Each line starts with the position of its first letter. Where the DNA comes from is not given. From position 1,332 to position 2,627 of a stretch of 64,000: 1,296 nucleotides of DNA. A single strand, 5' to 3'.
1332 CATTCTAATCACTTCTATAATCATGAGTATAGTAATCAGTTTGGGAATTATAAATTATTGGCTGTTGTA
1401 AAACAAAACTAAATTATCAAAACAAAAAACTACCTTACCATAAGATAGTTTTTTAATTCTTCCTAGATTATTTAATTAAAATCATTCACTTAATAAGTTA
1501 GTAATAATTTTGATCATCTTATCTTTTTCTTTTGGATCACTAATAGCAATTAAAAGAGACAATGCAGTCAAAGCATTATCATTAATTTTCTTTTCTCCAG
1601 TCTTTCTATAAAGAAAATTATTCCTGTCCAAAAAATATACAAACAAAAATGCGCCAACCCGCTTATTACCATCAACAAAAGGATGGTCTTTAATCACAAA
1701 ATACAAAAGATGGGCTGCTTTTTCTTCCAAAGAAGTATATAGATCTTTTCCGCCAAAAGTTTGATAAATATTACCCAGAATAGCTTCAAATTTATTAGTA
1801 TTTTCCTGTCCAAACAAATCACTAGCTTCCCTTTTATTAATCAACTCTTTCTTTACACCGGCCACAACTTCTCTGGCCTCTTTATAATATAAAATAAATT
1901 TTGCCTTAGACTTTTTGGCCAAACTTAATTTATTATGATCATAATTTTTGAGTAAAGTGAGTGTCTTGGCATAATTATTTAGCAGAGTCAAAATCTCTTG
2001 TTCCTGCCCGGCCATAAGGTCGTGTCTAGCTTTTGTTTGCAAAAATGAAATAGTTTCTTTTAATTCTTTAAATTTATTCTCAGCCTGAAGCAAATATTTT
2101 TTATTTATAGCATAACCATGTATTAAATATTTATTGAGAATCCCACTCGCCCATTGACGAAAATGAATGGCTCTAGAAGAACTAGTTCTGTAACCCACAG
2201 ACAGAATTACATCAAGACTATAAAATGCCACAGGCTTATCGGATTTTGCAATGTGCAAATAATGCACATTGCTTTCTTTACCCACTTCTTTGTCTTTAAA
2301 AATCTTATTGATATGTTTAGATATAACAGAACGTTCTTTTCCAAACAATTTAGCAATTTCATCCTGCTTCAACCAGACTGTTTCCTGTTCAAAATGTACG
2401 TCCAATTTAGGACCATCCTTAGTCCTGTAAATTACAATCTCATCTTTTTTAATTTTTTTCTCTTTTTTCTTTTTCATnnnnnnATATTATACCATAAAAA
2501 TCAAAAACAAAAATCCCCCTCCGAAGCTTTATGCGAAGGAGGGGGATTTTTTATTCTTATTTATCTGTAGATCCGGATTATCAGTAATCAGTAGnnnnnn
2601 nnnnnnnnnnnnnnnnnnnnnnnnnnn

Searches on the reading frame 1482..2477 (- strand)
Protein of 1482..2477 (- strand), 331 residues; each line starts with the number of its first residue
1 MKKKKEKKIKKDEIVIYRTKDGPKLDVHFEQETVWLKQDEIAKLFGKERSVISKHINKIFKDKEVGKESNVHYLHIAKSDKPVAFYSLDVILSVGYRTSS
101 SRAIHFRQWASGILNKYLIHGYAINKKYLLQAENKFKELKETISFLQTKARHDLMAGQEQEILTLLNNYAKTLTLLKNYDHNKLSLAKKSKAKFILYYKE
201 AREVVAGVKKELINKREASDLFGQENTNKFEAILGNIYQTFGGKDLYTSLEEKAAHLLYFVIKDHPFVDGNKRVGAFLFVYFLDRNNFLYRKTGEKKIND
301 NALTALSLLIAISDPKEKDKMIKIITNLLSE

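Call 104: find_encoding_contigs(protein=window:1482-2477:-, flank=10000, max_places=1)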
Protein window:1482-2477:- (331 aa): 6 contigs read that carry it; 1 place shown.
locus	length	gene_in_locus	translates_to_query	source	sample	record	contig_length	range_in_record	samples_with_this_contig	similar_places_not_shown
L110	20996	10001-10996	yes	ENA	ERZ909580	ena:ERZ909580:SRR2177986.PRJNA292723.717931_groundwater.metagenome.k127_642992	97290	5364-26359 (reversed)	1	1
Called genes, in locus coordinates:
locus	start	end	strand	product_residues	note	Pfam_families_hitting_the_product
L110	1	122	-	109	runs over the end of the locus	-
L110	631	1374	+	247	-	PF01978:TrmB, PF09339:HTH_IclR (weak)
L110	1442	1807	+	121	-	PF05973:Gp49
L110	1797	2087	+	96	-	PF13744:HTH_37, PF13560:HTH_31, PF12844:HTH_19 (weak), PF13443:HTH_26 (weak), PF01381:HTH_3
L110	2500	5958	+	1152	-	PF04563:RNA_pol_Rpb2_1, PF04561:RNA_pol_Rpb2_2, PF04565:RNA_pol_Rpb2_3, PF10385:RNA_pol_Rpb2_45, PF00562:RNA_pol_Rpb2_6, PF04560:RNA_pol_Rpb2_7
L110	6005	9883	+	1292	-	PF04997:RNA_pol_Rpb1_1, PF00623:RNA_pol_Rpb1_2, PF04983:RNA_pol_Rpb1_3, PF05000:RNA_pol_Rpb1_4, PF04998:RNA_pol_Rpb1_5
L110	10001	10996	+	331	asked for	PF13310:Virulence_RhuM, PF02661:Fic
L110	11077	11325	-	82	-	-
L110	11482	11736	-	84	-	PF09932:DUF2164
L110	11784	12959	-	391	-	PF07690:MFS_1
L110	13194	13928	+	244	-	PF20772:TACO1_YebC_N, PF01709:Transcrip_reg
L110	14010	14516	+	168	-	PF02075:RuvC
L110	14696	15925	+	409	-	PF17785:PUA_3, PF10672:Methyltrans_SAM, PF02475:TRM5-TYW2_MTfase (weak), PF01728:FtsJ (weak), PF03602:Cons_hypoth95, PF13847:Methyltransf_31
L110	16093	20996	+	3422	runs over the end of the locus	?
